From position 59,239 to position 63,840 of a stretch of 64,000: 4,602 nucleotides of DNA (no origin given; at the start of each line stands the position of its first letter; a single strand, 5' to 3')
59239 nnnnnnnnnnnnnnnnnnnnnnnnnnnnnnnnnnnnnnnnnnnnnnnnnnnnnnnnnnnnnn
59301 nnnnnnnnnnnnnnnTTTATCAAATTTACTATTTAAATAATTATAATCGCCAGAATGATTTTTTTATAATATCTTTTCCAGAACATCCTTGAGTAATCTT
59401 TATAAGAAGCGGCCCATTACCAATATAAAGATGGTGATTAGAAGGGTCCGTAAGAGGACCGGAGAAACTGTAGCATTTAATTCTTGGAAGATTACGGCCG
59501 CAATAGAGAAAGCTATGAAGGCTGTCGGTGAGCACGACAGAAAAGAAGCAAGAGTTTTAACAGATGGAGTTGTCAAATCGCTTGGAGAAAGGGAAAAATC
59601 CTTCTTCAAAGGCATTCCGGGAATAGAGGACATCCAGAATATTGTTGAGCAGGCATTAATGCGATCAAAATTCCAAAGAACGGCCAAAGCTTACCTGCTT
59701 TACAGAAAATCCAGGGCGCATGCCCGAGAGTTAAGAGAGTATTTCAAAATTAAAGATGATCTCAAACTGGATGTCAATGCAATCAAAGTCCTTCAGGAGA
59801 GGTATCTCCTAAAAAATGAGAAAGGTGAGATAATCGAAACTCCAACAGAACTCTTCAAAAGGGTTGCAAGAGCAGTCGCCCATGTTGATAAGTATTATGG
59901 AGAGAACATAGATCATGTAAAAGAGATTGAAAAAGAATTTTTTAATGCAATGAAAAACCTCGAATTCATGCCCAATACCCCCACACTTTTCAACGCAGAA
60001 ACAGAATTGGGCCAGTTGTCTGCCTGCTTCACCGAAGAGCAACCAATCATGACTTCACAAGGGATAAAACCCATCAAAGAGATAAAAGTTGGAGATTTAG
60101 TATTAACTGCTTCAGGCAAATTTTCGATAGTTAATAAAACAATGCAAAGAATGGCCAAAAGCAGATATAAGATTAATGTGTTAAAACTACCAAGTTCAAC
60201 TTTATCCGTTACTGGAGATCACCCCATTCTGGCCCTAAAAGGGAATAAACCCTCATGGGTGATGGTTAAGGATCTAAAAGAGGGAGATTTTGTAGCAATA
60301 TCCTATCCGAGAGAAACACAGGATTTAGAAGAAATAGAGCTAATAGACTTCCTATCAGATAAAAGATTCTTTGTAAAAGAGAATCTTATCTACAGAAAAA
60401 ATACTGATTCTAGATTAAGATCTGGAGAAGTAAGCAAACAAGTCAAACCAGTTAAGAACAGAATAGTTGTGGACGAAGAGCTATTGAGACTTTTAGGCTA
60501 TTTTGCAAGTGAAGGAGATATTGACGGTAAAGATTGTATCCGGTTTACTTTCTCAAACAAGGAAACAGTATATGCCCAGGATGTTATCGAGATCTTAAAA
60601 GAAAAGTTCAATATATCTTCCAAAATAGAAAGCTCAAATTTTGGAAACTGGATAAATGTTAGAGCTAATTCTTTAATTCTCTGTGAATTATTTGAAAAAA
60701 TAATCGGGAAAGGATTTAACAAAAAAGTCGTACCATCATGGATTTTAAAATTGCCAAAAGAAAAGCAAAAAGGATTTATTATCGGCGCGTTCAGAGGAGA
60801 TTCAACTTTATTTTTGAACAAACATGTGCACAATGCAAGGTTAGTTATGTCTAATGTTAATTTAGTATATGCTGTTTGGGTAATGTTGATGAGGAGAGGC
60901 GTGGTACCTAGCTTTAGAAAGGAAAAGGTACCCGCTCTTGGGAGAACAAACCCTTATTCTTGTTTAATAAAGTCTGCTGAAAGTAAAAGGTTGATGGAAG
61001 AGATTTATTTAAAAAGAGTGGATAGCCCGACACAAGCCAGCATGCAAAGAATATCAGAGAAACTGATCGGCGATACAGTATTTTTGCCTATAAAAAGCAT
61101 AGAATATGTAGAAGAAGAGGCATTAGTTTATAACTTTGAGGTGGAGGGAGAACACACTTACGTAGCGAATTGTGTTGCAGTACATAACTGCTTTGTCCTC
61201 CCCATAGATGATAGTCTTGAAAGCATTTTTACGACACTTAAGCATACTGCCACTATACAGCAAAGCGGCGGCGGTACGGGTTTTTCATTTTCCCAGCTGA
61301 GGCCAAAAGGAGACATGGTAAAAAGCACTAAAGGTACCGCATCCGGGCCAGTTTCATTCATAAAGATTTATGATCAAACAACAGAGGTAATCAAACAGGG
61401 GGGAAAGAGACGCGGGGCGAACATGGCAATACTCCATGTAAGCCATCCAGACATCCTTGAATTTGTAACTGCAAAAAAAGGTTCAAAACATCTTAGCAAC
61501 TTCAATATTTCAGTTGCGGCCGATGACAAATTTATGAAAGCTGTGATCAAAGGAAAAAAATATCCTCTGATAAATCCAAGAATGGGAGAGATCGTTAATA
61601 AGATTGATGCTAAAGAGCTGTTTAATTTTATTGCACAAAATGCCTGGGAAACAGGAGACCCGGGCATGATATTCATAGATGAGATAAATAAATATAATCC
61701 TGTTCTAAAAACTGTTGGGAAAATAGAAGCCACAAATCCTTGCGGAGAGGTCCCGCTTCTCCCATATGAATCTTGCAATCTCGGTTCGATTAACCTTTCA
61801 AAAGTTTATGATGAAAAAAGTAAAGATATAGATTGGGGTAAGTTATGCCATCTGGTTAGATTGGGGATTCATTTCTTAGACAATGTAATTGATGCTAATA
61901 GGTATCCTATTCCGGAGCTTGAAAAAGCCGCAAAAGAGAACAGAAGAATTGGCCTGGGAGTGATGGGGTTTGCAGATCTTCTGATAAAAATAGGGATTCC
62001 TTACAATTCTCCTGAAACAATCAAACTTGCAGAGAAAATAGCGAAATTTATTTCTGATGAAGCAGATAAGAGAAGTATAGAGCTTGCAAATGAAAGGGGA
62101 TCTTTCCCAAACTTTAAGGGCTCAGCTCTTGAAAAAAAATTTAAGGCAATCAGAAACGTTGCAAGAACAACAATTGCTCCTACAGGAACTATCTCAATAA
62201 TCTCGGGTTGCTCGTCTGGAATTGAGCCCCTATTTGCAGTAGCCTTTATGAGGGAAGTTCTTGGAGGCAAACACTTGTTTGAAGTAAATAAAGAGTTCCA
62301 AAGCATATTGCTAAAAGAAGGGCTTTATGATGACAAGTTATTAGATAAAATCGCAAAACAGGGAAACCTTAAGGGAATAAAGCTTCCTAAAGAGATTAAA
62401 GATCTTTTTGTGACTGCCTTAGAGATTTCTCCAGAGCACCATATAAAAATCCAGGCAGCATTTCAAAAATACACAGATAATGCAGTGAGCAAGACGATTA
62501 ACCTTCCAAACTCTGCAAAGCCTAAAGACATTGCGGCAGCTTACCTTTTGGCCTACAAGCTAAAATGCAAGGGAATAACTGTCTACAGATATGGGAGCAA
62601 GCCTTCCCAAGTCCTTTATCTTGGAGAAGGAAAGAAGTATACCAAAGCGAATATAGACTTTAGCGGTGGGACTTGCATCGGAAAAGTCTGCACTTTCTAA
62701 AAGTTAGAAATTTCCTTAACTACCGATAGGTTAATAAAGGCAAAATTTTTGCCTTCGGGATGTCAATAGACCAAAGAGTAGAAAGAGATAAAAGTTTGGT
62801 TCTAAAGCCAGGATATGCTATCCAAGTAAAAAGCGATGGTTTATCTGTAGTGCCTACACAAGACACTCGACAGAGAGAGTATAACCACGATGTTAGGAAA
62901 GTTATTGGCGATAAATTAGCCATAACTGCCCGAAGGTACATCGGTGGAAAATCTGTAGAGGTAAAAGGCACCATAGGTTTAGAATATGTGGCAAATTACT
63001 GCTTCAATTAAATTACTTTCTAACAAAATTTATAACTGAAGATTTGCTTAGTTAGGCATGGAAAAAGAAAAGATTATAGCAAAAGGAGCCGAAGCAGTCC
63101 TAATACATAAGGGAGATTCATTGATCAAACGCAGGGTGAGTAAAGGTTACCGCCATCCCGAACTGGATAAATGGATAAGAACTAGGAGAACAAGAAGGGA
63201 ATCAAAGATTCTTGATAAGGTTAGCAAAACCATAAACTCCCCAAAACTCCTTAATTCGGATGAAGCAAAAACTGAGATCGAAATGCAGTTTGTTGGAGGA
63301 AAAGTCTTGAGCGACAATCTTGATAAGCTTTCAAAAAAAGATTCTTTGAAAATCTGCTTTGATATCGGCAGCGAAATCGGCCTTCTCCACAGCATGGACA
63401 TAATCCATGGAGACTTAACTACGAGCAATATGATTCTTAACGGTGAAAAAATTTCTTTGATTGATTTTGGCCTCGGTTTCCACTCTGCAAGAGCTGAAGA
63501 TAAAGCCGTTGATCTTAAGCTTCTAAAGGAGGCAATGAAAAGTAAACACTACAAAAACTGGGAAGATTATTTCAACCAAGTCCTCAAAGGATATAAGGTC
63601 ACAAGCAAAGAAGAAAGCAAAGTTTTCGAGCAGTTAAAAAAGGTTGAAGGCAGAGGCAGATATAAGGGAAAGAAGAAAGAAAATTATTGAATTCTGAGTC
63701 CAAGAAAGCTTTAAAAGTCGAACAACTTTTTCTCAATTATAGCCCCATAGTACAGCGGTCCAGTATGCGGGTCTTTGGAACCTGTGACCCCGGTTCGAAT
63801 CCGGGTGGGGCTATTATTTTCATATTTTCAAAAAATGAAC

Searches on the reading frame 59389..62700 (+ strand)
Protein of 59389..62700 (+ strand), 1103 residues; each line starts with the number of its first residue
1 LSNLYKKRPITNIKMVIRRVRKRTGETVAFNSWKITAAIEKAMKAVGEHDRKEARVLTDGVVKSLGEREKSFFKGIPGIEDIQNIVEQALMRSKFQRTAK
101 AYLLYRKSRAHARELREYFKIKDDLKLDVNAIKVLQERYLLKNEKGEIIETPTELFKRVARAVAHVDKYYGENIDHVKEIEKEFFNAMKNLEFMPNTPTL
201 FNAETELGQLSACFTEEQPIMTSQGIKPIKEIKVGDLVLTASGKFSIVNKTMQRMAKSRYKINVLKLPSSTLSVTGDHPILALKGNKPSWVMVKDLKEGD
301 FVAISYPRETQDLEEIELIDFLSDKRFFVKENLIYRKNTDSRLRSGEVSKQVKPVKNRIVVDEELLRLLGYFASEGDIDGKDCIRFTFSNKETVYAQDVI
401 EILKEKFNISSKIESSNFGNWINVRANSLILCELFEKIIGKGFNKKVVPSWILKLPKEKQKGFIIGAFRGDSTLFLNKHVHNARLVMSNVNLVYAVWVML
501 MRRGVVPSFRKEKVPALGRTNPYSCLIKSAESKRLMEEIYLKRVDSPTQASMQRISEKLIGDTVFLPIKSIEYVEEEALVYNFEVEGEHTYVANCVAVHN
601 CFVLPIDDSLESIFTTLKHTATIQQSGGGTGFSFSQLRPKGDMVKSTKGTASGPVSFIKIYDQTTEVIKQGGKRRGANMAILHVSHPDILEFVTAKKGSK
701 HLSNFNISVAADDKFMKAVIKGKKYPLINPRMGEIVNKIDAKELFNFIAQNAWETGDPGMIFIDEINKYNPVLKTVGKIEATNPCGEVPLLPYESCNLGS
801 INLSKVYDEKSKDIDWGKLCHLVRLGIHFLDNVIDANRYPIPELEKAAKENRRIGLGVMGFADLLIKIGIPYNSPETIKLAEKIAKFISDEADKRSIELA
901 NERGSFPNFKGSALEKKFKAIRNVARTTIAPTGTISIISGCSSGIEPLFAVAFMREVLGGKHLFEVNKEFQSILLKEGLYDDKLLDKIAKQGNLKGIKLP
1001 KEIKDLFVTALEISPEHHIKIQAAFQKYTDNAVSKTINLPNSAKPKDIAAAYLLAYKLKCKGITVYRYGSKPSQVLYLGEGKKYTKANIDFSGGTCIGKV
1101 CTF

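Call 74: search_protein_families(library=pfam, proteins=[window:59389-62700:+], max_evalue=0.001)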
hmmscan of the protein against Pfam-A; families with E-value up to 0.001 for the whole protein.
window:59389-62700:+ (1103 aa): 7 families
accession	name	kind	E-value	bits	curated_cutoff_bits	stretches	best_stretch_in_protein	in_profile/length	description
PF02867.20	Ribonuc_red_lgC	-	4.4e-140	468.2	23.9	2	600-917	2-347/523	Ribonucleotide reductase, barrel domain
PF00317.26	Ribonuc_red_lgN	-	1.8e-25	89.2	28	1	126-208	2-77/77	Ribonucleotide reductase, all-alpha domain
PF03477.21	ATP-cone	-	3.2e-19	69.7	25.8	1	19-109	2-86/88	ATP cone domain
PF14890.11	Intein_splicing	-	7.4e-14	52.3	35.8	1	220-600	2-155/155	Intein splicing domain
PF14528.11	LAGLIDADG_3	-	1.5e-09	38.4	22.5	1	363-429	2-72/82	LAGLIDADG-like domain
PF13403.11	Hint_2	-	7.7e-06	26.8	28.4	1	213-257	2-46/147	Hint domain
PF01079.26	Hint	-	0.00037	20.6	29.7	1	209-304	9-116/213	Hint module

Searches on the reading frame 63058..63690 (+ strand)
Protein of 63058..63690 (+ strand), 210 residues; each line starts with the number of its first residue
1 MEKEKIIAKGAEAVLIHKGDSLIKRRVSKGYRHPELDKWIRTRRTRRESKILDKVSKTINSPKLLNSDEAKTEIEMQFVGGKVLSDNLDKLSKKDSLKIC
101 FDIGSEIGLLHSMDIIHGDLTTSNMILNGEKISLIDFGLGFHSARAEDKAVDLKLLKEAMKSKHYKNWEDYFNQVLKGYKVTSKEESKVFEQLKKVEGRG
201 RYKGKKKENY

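Call 74: search_protein_families(library=pfam, proteins=[window:63058-63690:+], max_evalue=0.001)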
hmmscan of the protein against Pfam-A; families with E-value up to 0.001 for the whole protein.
window:63058-63690:+ (210 aa): 5 families
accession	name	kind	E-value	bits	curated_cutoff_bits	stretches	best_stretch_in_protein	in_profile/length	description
PF00069.31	Pkinase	-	2.4e-08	34.2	31.7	1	40-145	40-150/263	Protein kinase domain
PF01163.29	RIO1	-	6.3e-07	29.6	22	1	41-138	51-149/187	RIO domain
PF07714.23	PK_Tyr_Ser-Thr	-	9.8e-07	28.8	23.1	1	82-143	90-152/258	Protein tyrosine and serine/threonine kinase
PF01636.29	APH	-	1.2e-06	28.9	23.2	0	115-148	170-205/239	Phosphotransferase enzyme family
PF06293.20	Kdo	-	0.00037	20.4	21.3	1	95-168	119-200/207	Lipopolysaccharide kinase (Kdo/WaaP) family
